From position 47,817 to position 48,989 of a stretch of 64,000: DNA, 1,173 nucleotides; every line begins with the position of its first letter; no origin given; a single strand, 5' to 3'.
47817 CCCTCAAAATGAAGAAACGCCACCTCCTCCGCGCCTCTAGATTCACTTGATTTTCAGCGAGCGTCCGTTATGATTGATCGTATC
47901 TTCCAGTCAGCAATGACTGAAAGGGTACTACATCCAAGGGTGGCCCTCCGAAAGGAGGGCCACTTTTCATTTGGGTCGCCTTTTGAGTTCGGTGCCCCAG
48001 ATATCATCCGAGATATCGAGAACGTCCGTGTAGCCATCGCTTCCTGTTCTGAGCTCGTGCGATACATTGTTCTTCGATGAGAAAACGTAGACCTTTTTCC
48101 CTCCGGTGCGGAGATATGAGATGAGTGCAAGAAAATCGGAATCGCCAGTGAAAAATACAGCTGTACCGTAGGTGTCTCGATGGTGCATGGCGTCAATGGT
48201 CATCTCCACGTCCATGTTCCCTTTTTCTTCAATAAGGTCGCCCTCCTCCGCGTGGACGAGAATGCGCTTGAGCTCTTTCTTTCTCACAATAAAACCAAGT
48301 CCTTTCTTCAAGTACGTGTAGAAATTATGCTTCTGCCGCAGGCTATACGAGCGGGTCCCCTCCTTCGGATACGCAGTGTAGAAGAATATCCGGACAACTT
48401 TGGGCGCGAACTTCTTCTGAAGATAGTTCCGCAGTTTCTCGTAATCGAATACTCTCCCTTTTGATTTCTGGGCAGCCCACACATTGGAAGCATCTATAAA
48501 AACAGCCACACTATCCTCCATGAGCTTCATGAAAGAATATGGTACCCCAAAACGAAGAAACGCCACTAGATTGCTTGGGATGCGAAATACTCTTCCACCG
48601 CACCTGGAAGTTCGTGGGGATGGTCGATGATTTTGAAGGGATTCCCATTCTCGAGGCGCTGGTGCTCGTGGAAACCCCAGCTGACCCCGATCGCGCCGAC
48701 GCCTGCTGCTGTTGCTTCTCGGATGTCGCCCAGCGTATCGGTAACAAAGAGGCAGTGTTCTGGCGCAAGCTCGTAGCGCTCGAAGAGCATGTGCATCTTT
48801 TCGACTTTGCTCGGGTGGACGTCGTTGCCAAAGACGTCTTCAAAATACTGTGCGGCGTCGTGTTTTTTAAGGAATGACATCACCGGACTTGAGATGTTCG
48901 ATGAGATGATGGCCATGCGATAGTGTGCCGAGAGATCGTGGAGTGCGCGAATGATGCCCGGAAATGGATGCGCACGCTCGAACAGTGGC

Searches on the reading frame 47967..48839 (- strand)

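Call 39: search_protein_families(library=pfam, proteins=[window:47967-48839:-], max_evalue=0.001)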
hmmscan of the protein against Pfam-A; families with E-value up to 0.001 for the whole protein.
window:47967-48839:- (290 aa): 1 family
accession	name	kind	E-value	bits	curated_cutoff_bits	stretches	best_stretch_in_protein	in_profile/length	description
PF01936.24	NYN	-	1e-23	84.9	24.2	1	111-272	2-143/145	NYN domain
